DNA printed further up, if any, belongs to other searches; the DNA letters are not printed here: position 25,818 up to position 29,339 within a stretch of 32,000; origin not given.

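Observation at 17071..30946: Element-restricted family of perfect 14-16 bp palindromes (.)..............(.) in both coding and non-coding DNA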

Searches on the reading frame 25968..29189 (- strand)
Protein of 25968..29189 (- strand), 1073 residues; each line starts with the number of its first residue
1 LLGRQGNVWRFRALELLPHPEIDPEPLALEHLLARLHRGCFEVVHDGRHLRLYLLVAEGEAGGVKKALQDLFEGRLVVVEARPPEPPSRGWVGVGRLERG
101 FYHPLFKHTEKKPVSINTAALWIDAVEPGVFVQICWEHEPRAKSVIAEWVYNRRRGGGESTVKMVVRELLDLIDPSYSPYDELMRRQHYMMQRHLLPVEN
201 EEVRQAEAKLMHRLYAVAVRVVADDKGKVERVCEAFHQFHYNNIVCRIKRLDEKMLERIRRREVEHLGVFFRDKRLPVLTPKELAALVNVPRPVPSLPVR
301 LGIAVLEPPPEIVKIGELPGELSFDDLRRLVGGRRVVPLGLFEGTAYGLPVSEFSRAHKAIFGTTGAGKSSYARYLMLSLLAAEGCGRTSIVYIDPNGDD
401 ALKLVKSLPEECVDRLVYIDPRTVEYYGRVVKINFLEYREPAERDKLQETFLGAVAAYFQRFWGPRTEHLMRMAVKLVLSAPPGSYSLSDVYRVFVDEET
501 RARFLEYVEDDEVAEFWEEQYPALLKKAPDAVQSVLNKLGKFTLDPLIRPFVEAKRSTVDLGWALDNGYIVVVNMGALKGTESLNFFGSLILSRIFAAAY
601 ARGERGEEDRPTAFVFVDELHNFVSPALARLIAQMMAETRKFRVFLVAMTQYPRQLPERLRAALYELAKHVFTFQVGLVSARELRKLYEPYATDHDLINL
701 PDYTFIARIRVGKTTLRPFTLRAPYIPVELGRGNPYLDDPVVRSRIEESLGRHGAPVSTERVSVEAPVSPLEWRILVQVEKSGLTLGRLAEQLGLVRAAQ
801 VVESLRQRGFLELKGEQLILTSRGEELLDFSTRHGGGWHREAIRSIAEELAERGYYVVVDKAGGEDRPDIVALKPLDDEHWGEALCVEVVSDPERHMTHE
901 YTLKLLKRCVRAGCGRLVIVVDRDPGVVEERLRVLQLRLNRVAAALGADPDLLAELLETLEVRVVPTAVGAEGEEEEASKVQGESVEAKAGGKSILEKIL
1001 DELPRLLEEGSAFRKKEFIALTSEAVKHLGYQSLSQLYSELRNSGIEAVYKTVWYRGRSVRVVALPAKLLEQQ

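Call 8: search_protein_families(library=pfam, proteins=[window:25968-29189:-], max_evalue=0.01)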
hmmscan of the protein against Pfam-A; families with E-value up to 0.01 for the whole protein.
window:25968-29189:- (1073 aa): 6 families
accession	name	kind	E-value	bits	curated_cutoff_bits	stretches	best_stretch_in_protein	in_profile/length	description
PF01935.23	DUF87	-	9.7e-09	36.1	23.2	1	348-594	15-219/220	Helicase HerA, central domain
PF01580.24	FtsK_SpoIIIE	-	6.1e-06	26.3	24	1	357-409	40-91/221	FtsK/SpoIIIE family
PF13401.12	AAA_22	-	3.8e-05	24.4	27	0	358-404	7-50/130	AAA domain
PF12846.13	AAA_10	-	0.00018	21.1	27.5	1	357-420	22-79/362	AAA-like domain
PF00004.35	AAA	-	0.0015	19.4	21.2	0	608-661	55-119/131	ATPase family associated with various cellular activities (AAA)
PF05707.18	Zot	-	0.0034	17.3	20.3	1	611-680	81-155/197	Zonular occludens toxin (Zot)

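Call 12: find_homologous_proteins(query=window:25968-29189:-)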
Query window:25968-29189:- (1073 aa): 13 proteins with E <= 0.001 among 8000 candidates.
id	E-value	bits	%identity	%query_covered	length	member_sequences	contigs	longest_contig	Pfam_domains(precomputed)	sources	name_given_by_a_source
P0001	0.0e+0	2414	100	100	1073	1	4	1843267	PF01935.24,PF01580.25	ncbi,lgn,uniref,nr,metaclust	ncbi:hypothetical protein Pyrfu_0327 [Pyrolobus fumarii 1A]|uniref:Helicase HerA central domain-cont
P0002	0.0e+0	2054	84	100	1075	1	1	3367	PF01935.24,PF13401.13,PF01580.25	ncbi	-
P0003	0.0e+0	1735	70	100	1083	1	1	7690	PF01935.24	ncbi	-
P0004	2.9e-281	954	49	95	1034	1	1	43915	PF01935.24,PF01580.25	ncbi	-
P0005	3.2e-269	914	45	99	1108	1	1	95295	PF01935.24,PF13401.13,PF01580.25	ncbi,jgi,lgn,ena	-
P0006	1.3e-249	850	45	92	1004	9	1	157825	PF10412.16,PF01935.24,PF13401.13,PF01580.25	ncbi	-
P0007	2.0e-174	601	37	92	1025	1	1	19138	PF10412.16,PF01935.24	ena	-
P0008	5.2e-55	205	34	35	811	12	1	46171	PF10412.16,PF01935.24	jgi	-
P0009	6.2e-44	169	28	49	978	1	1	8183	PF26449.1,PF10412.16,PF01935.24,PF02534.21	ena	-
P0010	1.2e-40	158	27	49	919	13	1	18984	PF26449.1,PF10412.16,PF01935.24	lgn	-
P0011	8.8e-18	82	27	38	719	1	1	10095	PF10412.16,PF02534.21,PF12696.14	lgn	-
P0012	2.2e-13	67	26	45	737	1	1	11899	PF10412.16,PF02534.21,PF12696.14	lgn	-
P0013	4.6e-10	56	28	34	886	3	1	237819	PF10412.16,PF01935.24,PF05872.19,PF13401.13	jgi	jgi:hypothetical protein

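Call 13: find_encoding_contigs(protein=P0003, flank=10000, max_places=3)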
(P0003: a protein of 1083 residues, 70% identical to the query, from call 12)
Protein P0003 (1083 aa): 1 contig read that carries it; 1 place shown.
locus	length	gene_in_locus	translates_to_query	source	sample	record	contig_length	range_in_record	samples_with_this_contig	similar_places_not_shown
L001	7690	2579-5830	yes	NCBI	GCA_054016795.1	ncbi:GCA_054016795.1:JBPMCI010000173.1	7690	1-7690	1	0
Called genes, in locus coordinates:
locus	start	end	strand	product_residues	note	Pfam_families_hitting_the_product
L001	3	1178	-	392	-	?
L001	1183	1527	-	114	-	-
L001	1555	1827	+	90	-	-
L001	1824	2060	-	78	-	PF21983:NikA-like (weak)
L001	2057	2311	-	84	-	-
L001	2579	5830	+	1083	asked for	PF01935:DUF87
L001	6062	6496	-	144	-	PF20126:TumE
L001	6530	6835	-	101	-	PF27273:MJ0235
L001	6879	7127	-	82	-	PF01402:RHH_1 (faint)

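Call 14: find_encoding_contigs(protein=P0004, flank=10000, max_places=3)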
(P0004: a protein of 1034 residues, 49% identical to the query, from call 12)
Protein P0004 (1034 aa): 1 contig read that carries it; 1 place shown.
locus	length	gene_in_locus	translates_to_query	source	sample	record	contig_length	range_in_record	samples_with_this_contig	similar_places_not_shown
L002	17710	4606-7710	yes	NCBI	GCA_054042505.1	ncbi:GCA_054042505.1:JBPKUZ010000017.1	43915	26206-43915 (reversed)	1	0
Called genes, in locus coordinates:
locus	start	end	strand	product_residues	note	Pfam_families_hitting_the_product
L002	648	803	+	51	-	-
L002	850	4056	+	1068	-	-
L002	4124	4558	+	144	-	-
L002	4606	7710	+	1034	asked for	PF01580:FtsK_SpoIIIE (weak), PF01935:DUF87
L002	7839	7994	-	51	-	-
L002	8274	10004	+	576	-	-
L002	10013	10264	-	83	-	-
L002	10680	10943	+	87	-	PF01998:DUF131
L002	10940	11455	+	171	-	-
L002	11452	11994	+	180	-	PF03692:CxxCxxCC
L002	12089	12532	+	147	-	-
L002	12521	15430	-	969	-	PF00133:tRNA-synt_1, PF01406:tRNA-synt_1e (faint), PF09334:tRNA-synt_1g (weak), PF13603:tRNA-synt_1_2 (weak), PF09334:tRNA-synt_1g, PF08264:Anticodon_1, PF19302:DUF5915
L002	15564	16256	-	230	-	PF06508:QueC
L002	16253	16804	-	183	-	PF01227:GTP_cyclohydroI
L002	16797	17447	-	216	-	PF04055:Radical_SAM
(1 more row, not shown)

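Call 15: find_encoding_contigs(protein=P0002, flank=10000, max_places=3)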
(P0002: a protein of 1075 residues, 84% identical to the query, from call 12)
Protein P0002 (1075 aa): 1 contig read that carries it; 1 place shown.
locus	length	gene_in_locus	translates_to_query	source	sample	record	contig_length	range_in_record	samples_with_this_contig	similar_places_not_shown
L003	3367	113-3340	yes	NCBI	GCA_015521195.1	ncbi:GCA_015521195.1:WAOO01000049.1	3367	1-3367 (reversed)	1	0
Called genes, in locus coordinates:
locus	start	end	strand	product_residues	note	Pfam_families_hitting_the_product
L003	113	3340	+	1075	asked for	PF13401:AAA_22 (faint), PF01580:FtsK_SpoIIIE (faint), PF01935:DUF87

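Call 16: find_encoding_contigs(protein=P0005, flank=10000, max_places=3)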
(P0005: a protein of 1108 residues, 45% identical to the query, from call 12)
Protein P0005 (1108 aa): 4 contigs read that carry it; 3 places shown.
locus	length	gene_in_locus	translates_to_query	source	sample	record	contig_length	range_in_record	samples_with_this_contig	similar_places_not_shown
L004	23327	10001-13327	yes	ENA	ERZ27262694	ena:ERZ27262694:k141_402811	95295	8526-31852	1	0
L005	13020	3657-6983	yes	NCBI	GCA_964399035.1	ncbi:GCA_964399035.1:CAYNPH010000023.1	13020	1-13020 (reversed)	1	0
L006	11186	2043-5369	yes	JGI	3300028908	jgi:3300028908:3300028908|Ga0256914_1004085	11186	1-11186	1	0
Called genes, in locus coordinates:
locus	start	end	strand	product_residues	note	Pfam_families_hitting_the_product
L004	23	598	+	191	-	PF13620:CarboxypepD_reg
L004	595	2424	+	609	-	PF01935:DUF87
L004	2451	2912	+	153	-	-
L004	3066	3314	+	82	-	-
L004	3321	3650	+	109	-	-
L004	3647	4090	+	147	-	-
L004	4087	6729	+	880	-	-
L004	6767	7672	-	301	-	-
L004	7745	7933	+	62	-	-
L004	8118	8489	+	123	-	-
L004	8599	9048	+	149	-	-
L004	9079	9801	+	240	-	-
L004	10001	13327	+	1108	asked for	PF01580:FtsK_SpoIIIE (weak), PF01935:DUF87, PF13401:AAA_22 (faint)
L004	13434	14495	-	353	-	-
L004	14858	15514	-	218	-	-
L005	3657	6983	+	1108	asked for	PF01580:FtsK_SpoIIIE (weak), PF01935:DUF87, PF13401:AAA_22 (faint)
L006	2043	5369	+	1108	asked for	PF01580:FtsK_SpoIIIE (weak), PF01935:DUF87, PF13401:AAA_22 (faint)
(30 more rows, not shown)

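Call 17: find_encoding_contigs(protein=P0006, flank=10000, max_places=3)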
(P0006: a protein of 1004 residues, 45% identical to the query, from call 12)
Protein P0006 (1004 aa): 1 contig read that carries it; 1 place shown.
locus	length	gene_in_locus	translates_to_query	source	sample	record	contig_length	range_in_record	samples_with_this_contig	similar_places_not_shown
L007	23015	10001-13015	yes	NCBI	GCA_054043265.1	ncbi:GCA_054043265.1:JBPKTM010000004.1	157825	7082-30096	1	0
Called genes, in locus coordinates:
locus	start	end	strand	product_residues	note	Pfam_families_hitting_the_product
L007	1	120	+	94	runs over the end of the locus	-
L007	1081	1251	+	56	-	-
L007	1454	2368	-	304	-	-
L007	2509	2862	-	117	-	PF04471:Mrr_cat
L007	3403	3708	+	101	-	-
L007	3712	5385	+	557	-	PF01637:ATPase_2 (faint), PF13173:AAA_14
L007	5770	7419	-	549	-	-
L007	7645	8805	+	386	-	PF04471:Mrr_cat, PF01978:TrmB (weak)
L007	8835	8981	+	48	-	-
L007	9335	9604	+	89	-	-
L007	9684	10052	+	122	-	-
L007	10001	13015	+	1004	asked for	PF01580:FtsK_SpoIIIE, PF01935:DUF87, PF10412:TrwB_AAD_bind (faint), PF13401:AAA_22 (faint)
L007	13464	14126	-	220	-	-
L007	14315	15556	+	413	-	PF01637:ATPase_2, PF13191:AAA_16 (weak), PF20703:nSTAND1 (faint), PF13173:AAA_14 (faint)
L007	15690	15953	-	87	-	-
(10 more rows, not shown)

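Call 18: find_encoding_contigs(protein=P0007, flank=10000, max_places=3)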
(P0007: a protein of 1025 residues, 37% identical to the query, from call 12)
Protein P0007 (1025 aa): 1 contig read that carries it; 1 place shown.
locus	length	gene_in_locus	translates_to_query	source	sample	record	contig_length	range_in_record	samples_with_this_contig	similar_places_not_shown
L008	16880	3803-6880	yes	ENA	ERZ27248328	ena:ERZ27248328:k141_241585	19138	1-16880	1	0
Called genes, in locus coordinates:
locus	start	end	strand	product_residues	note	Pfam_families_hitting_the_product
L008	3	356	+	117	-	?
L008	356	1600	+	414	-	-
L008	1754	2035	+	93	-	-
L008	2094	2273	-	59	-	PF13717:Zn_ribbon_4 (faint)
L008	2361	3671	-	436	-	PF25174:Beta-prop_THOC3, PF23381:Beta-prop_IFT122_1st, PF23389:Beta-prop_WDR19_1st, PF24814:WD40_Prp19, PF25175:Beta-prop_WDR5, PF13570:Beta-prop_ACSF4, PF24807:WD40_CDC20-Fz, PF23414:Beta-prop_EML_2, +23 more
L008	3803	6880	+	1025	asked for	PF01935:DUF87, PF10412:TrwB_AAD_bind (weak)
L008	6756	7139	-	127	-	PF21983:NikA-like (weak)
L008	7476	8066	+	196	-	-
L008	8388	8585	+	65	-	-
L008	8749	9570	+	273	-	-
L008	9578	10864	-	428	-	-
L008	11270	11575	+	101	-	-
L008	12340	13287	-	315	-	PF00294:PfkB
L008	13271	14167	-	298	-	PF03437:BtpA, PF00290:Trp_syntA (weak)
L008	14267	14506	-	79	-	-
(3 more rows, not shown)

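Call 24: find_encoding_contigs(protein=P0001, flank=10000, max_places=4)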
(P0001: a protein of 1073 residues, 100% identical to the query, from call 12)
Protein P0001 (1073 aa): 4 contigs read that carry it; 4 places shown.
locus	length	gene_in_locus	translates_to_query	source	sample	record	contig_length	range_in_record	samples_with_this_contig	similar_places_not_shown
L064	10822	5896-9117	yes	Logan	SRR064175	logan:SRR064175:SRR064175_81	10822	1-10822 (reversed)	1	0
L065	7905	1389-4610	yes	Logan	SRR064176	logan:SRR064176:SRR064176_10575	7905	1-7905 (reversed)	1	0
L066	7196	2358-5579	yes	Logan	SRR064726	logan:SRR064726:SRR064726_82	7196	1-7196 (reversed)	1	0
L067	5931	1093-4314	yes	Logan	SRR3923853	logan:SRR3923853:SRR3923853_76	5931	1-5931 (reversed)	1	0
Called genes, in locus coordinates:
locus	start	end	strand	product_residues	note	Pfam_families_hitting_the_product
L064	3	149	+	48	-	?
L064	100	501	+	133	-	PF20126:TumE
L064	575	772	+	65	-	PF01954:AF2212-like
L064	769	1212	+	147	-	PF01850:PIN, PF13470:PIN_3 (weak)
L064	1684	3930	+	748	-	-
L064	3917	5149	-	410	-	-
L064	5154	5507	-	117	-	-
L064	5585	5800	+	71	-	-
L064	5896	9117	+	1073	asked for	PF01580:FtsK_SpoIIIE (weak), PF01935:DUF87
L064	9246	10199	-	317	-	-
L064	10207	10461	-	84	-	PF01402:RHH_1 (faint)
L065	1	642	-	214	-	?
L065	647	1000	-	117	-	-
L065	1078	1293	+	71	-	-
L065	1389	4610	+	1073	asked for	PF01580:FtsK_SpoIIIE (weak), PF01935:DUF87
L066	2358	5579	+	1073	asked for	PF01580:FtsK_SpoIIIE (weak), PF01935:DUF87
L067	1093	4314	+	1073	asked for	PF01580:FtsK_SpoIIIE (weak), PF01935:DUF87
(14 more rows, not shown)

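Call 34: search_protein_families(library=pfam, proteins=[L064:1684-3930:+, L064:3917-5149:-, L064:9246-10199:-, L064:5154-5507:-, L064:5585-5800:+, L064:10207-10461:-, L064:100-501:+, L064:575-772:+, L064:769-1212:+], max_evalue=1)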
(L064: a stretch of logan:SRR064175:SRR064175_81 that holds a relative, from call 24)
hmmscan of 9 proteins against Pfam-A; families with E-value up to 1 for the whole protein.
L064:1684-3930:+ (748 aa): 2 families
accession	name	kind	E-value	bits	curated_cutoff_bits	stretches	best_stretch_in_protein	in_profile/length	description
PF13620.12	CarboxypepD_reg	-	0.0021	18.8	32.3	1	197-265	11-77/82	Carboxypeptidase regulatory-like domain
PF17802.7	SpaA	-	0.11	13.1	23.1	1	216-266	34-86/91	Prealbumin-like fold domain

L064:3917-5149:- (410 aa): 0 families

L064:9246-10199:- (317 aa): 1 family
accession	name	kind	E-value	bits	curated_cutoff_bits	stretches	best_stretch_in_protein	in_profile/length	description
PF02194.20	PXA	-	0.099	13.3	27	1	197-289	31-117/181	PXA domain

L064:5154-5507:- (117 aa): 4 families
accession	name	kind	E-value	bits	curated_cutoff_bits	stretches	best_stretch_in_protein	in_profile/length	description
PF11177.13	DUF2964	-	0.028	15.1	24.2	1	94-112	37-55/62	Protein of unknown function (DUF2964)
PF24368.1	DUF7524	-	0.11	12.7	27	1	11-67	126-181/182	Family of unknown function (DUF7524)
PF11992.13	TgpA_N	-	0.28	10.6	30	1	16-113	92-181/333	TgpA N-terminal domain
PF02656.20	DUF202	-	0.75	10.7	23.4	1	55-114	17-61/68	Domain of unknown function (DUF202)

L064:5585-5800:+ (71 aa): 0 families

L064:10207-10461:- (84 aa): 4 families
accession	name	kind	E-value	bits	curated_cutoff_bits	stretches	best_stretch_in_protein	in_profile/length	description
PF01402.27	RHH_1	-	1e-05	25.7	20.5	1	4-40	2-38/39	Ribbon-helix-helix protein, copG family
PF20605.4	Antitox_RHH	-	0.024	15.2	27.2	1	7-32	10-35/50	Antitoxin-like ribbon-helix-helix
PF13467.12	RHH_4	-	0.035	14.6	25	1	10-34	19-43/67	Ribbon-helix-helix domain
PF16777.11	RHH_7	-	0.057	14.2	27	1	4-34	34-64/74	Transcriptional regulator, RHH-like, CopG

L064:100-501:+ (133 aa): 2 families
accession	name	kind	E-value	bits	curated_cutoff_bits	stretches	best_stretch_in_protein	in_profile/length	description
PF20126.4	TumE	-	1.2e-25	89.7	23.4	1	41-124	1-80/81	Toxin TumE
PF23473.1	LysM3_LYK4_5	-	0.025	15.1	29.3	1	52-72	3-23/48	LYK4/5 LysM3 domain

L064:575-772:+ (65 aa): 1 family
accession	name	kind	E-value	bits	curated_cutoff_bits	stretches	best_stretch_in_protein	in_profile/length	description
PF01954.22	AF2212-like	-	5.3e-15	56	21.6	1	2-53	3-46/59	AF2212-like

L064:769-1212:+ (147 aa): 2 families
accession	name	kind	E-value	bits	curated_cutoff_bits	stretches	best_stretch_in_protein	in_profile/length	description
PF01850.27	PIN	-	3.7e-11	44.1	23.6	1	2-118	1-115/120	PIN domain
PF13470.12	PIN_3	-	6.7e-06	27.4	27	1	2-104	2-102/115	PIN domain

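Call 35: search_protein_families(library=phrogs, proteins=[L064:1684-3930:+, L064:3917-5149:-, L064:9246-10199:-, L064:5154-5507:-, L064:5585-5800:+, L064:10207-10461:-, window:25968-29189:-], max_evalue=0.01)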
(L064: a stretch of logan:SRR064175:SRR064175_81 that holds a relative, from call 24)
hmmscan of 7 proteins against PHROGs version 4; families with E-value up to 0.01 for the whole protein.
L064:1684-3930:+ (748 aa): 0 families

L064:3917-5149:- (410 aa): 0 families

L064:9246-10199:- (317 aa): 0 families

L064:5154-5507:- (117 aa): 0 families

L064:5585-5800:+ (71 aa): 0 families

L064:10207-10461:- (84 aa): 1 family
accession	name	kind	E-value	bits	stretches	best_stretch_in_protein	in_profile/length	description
phrog_5333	-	unknown function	5.1e-06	27.6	1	1-42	1-42/64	-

window:25968-29189:- (1073 aa): 5 families
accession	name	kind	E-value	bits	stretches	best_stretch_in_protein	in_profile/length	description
phrog_5156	-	unknown function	2.1e-40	139.6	1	360-729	415-775/824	-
phrog_7035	-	unknown function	4.3e-11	42.9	2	567-661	447-547/969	-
phrog_2666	-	head and packaging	2e-10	40.9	1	610-719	420-530/555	terminase large subunit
phrog_1358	-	moron, auxiliary metabolic gene and host takeover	0.003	16.1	0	357-384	604-631/1382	FtsK/SpoIIIE-like protein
phrog_197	-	moron, auxiliary metabolic gene and host takeover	0.0092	16.4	0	609-663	98-156/486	Zot-like toxin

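Call 57: find_homologous_proteins(query=L064:1684-3930:+)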
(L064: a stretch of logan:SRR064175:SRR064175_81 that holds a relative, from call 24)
Query L064:1684-3930:+ (748 aa): 2 proteins with E <= 0.001 among 8000 candidates.
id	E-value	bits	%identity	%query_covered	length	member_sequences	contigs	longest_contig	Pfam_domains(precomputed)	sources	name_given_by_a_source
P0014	0.0e+0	1725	100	100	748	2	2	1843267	-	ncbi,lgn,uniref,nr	ncbi:hypothetical protein [Pyrolobus fumarii]|uniref:hypothetical protein n=1 Tax=Pyrolobus fumarii 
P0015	1.2e-191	657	47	100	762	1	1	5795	-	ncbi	-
